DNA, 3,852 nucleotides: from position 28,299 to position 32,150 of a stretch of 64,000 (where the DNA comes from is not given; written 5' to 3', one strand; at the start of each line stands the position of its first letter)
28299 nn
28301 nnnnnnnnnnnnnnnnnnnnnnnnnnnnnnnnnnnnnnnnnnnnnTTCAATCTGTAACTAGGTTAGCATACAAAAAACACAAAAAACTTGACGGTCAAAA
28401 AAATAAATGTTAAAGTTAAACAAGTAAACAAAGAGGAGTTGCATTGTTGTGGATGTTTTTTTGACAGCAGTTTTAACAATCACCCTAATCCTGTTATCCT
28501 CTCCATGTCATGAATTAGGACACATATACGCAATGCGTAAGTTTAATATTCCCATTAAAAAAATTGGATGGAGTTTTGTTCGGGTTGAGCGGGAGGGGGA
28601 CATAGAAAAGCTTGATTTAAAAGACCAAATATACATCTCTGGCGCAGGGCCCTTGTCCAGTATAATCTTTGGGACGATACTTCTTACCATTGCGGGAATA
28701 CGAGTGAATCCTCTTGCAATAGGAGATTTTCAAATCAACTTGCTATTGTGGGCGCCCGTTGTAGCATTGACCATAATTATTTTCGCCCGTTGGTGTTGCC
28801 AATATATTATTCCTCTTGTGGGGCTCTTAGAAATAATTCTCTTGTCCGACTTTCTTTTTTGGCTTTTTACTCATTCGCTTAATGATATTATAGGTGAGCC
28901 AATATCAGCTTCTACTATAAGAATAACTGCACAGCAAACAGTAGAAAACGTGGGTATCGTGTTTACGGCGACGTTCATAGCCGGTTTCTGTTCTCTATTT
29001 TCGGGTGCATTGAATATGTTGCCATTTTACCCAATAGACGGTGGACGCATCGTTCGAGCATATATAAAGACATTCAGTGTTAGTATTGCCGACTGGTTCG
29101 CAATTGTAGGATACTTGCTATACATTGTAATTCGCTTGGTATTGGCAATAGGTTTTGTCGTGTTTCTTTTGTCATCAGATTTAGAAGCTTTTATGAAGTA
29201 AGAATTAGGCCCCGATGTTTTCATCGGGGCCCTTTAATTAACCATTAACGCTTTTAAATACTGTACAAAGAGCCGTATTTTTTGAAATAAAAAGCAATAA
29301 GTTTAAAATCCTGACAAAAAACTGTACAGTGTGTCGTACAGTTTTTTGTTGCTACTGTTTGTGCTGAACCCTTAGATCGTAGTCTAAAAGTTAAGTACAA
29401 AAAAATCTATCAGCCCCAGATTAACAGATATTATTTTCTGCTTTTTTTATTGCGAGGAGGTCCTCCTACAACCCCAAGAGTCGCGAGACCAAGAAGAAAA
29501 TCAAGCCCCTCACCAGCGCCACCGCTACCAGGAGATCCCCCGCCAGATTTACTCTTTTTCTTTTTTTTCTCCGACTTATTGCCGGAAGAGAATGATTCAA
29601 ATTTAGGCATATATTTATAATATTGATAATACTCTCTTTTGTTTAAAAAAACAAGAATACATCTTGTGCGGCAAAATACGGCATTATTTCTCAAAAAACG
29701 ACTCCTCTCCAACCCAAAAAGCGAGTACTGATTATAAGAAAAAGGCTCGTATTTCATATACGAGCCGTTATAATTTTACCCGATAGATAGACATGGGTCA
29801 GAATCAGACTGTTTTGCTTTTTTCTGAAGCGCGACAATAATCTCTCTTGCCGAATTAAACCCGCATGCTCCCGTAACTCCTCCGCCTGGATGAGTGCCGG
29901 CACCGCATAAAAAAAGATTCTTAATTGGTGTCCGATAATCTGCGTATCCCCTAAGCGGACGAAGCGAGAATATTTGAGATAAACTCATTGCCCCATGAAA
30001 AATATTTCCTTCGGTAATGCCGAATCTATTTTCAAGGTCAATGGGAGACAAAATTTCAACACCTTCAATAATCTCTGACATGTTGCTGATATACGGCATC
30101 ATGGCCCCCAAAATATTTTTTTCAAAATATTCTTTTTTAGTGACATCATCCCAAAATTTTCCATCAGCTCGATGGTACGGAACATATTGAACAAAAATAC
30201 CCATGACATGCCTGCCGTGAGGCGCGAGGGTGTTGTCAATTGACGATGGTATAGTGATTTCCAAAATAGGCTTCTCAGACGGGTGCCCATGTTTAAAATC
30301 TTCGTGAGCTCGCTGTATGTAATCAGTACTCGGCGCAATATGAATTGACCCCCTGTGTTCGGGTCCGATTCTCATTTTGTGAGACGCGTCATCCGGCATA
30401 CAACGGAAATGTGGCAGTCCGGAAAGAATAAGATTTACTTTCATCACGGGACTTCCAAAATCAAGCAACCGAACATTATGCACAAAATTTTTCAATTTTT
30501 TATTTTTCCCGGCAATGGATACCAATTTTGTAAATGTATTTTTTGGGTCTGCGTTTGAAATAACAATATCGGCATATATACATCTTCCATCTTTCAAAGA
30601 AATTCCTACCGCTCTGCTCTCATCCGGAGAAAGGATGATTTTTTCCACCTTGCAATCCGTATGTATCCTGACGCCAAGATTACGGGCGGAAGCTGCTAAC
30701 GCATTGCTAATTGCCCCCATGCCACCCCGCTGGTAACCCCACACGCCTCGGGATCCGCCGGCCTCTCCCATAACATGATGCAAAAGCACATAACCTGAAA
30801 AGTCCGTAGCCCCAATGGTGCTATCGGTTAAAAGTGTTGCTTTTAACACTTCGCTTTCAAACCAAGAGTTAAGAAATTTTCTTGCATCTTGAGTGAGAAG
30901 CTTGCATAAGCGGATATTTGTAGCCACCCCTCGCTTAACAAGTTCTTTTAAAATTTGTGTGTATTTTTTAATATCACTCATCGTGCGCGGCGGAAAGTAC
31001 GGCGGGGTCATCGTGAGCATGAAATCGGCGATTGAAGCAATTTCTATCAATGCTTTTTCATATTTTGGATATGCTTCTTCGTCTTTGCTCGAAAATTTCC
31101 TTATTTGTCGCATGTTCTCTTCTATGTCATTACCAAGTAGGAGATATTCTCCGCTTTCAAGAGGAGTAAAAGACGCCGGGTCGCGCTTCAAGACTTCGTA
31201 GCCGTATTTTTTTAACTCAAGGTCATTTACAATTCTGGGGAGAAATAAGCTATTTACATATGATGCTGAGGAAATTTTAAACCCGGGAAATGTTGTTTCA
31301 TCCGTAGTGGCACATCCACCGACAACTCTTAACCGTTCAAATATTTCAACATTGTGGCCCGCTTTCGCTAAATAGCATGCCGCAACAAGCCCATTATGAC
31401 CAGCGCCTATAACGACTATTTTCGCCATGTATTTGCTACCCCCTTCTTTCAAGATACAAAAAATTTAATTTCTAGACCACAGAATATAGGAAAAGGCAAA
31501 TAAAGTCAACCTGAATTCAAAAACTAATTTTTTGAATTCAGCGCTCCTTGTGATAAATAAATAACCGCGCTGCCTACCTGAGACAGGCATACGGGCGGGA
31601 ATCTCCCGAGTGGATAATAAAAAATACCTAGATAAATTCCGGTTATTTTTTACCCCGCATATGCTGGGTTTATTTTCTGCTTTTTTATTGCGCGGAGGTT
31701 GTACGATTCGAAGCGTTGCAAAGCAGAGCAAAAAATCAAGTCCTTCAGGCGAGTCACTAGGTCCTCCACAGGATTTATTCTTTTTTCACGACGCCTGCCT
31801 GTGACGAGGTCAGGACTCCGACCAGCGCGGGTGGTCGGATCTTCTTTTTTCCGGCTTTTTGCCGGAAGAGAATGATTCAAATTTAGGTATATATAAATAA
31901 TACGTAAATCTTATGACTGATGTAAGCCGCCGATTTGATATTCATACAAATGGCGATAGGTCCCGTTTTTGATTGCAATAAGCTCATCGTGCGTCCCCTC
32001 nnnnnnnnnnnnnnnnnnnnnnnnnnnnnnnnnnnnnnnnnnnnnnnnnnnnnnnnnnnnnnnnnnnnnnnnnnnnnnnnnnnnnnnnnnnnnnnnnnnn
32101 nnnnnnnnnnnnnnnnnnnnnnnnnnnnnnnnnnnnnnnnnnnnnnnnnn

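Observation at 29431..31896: Diverged direct repeats (about 190 and 225 nt) bracketing a CrtI-family oxidoreductase gene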

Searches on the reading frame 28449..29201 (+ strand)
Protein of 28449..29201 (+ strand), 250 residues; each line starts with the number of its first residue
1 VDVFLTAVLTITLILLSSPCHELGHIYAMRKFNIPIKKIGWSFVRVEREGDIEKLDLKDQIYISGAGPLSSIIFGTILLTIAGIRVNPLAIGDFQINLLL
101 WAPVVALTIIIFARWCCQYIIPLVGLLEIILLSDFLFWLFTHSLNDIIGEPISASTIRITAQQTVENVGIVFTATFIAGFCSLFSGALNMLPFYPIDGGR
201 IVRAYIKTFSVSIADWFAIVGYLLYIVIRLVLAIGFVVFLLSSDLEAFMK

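Call 13: search_protein_families(library=pfam, proteins=[window:28449-29201:+])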
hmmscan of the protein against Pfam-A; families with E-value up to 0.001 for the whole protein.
window:28449-29201:+ (250 aa): 1 family
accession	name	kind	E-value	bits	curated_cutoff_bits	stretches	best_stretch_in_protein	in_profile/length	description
PF02163.28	Peptidase_M50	-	2.2e-16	60.3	27.2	1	11-226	3-219/221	Peptidase family M50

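Call 23: find_homologous_proteins(query=window:28449-29201:+, max_evalue=1e-20)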
Query window:28449-29201:+ (250 aa): 2 proteins with E <= 1e-20 among 1342 candidates.
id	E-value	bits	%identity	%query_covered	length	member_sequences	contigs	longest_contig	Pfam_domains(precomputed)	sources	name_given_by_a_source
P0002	3.9e-137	474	100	89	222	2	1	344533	PF02163.29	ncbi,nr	ncbi:MAG: site-2 protease family protein [Parcubacteria group bacterium]|nr:site-2 protease family p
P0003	7.9e-48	181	41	97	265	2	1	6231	PF02163.29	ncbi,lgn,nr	ncbi:MAG: site-2 protease family protein [Parcubacteria group bacterium]|nr:site-2 protease family p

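Call 26: find_encoding_contigs(protein=P0003, flank=5000, max_places=4)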
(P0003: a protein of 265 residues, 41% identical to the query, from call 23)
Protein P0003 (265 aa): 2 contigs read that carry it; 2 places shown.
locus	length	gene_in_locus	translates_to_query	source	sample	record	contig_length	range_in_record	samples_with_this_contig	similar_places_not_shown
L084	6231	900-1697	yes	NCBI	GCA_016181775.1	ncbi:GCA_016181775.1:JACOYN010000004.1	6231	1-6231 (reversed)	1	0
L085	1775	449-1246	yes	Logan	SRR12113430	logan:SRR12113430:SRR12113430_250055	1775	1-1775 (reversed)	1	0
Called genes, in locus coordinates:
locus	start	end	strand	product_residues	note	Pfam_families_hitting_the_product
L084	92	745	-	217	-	-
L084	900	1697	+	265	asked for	PF02163:Peptidase_M50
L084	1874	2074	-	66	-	-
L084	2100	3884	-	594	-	PF00664:ABC_membrane, PF00005:ABC_tran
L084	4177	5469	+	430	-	PF02812:ELFV_dehydrog_N, PF00208:ELFV_dehydrog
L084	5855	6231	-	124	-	PF03167:UDG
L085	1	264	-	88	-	?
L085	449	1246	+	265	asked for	PF02163:Peptidase_M50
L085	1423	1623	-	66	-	-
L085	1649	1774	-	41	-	?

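Call 59: find_encoding_contigs(protein=P0002, flank=5000, max_places=8)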
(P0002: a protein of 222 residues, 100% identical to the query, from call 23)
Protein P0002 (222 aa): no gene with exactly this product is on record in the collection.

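Call 72: find_encoding_contigs(protein=window:28449-29201:+, flank=5000, max_places=10)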
Protein window:28449-29201:+ (250 aa): 8 contigs read that carry it; 8 places shown.
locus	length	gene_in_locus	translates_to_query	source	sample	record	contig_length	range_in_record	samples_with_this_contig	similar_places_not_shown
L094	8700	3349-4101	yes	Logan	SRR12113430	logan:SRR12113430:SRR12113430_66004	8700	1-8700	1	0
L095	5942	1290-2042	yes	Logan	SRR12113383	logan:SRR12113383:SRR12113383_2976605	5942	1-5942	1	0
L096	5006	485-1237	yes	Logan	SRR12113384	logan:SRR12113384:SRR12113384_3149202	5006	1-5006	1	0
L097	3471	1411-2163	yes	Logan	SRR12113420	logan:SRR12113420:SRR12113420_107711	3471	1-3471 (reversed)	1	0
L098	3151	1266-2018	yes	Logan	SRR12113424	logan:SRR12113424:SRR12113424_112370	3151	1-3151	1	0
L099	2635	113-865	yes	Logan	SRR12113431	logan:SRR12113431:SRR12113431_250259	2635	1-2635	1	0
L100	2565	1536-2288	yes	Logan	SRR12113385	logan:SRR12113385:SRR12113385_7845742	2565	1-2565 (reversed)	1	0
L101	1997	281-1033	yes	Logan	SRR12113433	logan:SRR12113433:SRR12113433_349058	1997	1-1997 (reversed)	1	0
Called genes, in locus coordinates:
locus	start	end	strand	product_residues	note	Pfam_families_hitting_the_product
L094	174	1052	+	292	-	PF24585:YunG, PF00383:dCMP_cyt_deam_1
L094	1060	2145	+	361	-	-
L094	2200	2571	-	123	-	-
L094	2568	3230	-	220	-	PF11969:DcpS_C (weak), PF01230:HIT (faint)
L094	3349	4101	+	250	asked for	PF02163:Peptidase_M50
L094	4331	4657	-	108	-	-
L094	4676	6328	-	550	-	PF00070:Pyr_redox (faint), PF01266:DAO (faint), PF01593:Amino_oxidase, PF07992:Pyr_redox_2 (faint), PF13450:NAD_binding_8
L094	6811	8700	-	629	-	?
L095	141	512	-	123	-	-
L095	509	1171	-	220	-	PF11969:DcpS_C (weak), PF01230:HIT (faint)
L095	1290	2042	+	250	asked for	PF02163:Peptidase_M50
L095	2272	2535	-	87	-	-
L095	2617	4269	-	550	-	PF00070:Pyr_redox (faint), PF01266:DAO (faint), PF01593:Amino_oxidase, PF07992:Pyr_redox_2 (faint), PF13450:NAD_binding_8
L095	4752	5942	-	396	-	?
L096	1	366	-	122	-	?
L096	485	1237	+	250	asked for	PF02163:Peptidase_M50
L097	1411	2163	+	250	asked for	PF02163:Peptidase_M50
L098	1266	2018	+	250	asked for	PF02163:Peptidase_M50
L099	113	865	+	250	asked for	PF02163:Peptidase_M50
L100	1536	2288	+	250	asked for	PF02163:Peptidase_M50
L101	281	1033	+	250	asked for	PF02163:Peptidase_M50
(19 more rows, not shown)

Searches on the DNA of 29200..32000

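Call 62: search_rna_families(source=window, start=29200, end=32000, threshold=evalue, max_evalue=1)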
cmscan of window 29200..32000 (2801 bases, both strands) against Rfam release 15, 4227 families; matches with E-value up to 1: 1.
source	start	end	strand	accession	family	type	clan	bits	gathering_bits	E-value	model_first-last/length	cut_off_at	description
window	29522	29660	-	RF03005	lysM-TM7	Cis-reg;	-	24.5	61.5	0.15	1-138/138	no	lysM-TM7 RNA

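Call 63: search_rna_families(source=window, start=29400, end=29800, threshold=evalue, max_evalue=10, show_alignments=2)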
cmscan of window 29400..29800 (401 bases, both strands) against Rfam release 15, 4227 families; matches with E-value up to 10: 10.
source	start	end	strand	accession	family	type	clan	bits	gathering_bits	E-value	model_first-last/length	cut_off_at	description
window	29522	29660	-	RF03005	lysM-TM7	Cis-reg;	-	24.5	61.5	0.021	1-138/138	no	lysM-TM7 RNA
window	29733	29800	-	RF04312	trpB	Cis-reg;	-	18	59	5.2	25-107/107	5'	trpB ncRNA motif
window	29615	29770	-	RF04310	nqrA-II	Cis-reg;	-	17.7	55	1.6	1-174/174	no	nqrA-II ncRNA motif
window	29702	29777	+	RF02371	PyrG_leader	Cis-reg; leader;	-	17.4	65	9.7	1-78/78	no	PyrG leader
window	29729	29800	-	RF00121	MicC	Gene; sRNA;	-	16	90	8.4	49-123/123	5'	MicC RNA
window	29625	29773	-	RF01858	RsaF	Gene; sRNA;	-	15.5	60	2.8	1-119/119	no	RNA Staph. aureus F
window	29613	29689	+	RF04184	BTnc060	Gene; sRNA;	-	14.6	228.9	8.2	1-213/213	no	Bacteroides sRNA BTnc060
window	29525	29618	-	RF00516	ylbH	Cis-reg; leader;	-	14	50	1.4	1-122/122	no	ylbH leader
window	29626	29660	+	RF00522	PreQ1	Cis-reg; riboswitch;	-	13.1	39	5.3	1-45/45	no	PreQ1 (pre queuosine) riboswitch aptamer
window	29550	29605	-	RF00736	mir-320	Gene; miRNA;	-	12.9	55.5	4.9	1-76/76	no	mir-320 microRNA precursor family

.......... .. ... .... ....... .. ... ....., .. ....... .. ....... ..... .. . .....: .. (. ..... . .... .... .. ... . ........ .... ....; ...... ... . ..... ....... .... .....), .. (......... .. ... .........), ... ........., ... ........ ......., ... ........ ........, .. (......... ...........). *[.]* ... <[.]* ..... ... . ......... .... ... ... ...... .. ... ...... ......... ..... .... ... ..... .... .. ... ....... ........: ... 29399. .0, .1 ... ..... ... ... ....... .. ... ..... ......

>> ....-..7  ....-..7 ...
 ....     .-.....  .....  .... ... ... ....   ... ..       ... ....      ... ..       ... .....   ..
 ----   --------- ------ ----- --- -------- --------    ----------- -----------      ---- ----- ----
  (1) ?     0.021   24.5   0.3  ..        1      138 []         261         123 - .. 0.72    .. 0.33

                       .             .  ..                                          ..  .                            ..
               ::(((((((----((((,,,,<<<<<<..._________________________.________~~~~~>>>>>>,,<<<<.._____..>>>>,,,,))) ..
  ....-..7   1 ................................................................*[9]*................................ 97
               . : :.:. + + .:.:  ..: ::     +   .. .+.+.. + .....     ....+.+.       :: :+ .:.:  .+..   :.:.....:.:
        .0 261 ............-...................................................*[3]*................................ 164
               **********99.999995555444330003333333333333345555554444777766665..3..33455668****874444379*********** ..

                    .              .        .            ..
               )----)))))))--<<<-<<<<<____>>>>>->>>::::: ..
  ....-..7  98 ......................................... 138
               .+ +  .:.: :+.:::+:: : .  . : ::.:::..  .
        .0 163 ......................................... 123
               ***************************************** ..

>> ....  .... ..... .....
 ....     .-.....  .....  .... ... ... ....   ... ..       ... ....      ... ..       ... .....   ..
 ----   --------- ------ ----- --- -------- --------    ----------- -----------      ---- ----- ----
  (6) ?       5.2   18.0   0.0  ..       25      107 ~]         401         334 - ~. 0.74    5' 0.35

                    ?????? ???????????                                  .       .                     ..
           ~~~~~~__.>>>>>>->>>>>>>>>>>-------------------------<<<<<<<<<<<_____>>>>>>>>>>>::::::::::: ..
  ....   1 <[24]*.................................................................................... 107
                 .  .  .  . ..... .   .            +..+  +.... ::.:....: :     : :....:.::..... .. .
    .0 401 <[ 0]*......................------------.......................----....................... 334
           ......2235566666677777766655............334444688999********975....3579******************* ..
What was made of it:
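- On Structured non-coding RNA / Rfam family: The best match in the region is lysM-TM7, 24.5 bits against 61.5 (calls 62, 63).
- Closest known: lysM-TM7 RNA. Same: It is a CPR-associated motif, and it gives a weak full-length match over the copy 1 promoter and 5' coding region (call 63).
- There is a weak hit to lysM-TM7 RNA, a CPR motif, at 29522-29660 (calls 62, 63). The Rfam hit scores 24.5 bits against a gathering score of 61.5, with several non-canonical pairs (call 63).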
